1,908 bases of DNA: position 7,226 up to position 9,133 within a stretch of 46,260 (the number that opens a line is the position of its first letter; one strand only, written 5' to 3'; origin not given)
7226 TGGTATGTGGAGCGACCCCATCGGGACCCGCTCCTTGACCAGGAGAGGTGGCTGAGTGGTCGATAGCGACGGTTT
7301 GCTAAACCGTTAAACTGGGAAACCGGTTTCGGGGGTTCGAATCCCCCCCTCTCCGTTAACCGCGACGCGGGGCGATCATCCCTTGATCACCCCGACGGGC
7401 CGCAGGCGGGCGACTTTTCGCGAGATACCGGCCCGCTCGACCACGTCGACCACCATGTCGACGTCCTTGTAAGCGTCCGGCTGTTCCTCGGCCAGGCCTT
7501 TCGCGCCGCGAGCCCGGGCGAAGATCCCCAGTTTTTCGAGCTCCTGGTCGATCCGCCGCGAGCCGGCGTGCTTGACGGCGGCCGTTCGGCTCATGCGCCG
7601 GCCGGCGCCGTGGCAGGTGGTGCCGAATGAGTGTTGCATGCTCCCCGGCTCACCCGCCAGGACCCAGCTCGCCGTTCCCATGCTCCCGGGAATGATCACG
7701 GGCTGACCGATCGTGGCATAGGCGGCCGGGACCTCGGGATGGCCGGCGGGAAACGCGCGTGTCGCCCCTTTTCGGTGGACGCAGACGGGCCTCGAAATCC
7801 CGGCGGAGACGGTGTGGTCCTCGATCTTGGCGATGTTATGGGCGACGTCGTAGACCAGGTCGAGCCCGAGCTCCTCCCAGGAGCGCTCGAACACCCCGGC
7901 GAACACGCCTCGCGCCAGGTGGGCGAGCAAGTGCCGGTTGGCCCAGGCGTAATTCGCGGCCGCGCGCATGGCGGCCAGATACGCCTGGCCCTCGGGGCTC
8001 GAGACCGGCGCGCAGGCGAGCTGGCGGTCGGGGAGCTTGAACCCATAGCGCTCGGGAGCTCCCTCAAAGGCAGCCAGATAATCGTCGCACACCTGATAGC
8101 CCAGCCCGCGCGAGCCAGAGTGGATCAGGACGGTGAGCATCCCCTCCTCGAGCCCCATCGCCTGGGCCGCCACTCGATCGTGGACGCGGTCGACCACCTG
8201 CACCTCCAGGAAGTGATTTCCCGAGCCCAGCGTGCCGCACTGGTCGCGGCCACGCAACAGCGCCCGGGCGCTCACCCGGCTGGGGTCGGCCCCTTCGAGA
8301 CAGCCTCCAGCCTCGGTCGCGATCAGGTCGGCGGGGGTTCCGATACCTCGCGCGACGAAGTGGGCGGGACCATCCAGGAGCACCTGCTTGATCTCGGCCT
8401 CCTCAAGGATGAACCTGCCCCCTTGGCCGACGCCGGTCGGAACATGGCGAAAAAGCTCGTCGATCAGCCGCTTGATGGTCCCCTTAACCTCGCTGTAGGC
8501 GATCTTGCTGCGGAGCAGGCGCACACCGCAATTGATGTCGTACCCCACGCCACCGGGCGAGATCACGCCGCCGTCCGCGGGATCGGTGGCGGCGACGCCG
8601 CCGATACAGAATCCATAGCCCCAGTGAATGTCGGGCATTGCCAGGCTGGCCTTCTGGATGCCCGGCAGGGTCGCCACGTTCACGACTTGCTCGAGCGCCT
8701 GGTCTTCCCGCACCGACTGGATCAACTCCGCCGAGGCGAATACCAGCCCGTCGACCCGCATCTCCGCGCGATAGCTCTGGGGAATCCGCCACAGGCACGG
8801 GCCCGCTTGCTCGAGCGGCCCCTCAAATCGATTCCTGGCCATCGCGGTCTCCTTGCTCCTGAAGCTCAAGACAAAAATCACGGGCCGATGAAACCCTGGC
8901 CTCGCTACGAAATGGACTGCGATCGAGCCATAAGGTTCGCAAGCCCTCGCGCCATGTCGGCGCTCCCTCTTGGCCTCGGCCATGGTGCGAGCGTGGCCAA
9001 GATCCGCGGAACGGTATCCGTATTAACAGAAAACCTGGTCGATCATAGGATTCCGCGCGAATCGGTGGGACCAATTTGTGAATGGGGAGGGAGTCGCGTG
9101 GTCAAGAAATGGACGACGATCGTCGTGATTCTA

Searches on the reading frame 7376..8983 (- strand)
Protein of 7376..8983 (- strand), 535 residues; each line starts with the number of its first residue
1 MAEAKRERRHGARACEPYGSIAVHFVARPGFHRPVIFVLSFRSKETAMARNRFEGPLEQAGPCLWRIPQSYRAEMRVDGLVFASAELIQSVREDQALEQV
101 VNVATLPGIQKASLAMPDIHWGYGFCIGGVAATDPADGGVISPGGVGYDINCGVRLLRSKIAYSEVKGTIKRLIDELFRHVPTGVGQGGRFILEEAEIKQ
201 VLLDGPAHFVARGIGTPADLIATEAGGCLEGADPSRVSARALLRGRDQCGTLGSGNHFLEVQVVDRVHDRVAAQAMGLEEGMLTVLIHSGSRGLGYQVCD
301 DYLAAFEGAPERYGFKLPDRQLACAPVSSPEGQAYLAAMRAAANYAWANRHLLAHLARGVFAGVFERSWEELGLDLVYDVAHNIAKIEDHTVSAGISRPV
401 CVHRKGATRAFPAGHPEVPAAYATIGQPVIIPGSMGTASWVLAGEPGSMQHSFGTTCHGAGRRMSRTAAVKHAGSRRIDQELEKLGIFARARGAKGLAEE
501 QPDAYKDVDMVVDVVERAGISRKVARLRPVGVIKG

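Call 59: search_protein_families(library=pfam, proteins=[window:7376-8983:-], max_evalue=0.0001)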
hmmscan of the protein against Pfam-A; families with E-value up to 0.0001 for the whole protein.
window:7376-8983:- (535 aa): 1 family
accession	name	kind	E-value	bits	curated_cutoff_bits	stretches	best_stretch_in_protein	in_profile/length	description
PF01139.22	RtcB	-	1.4e-167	558.7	27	1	99-535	1-426/426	tRNA-splicing ligase RtcB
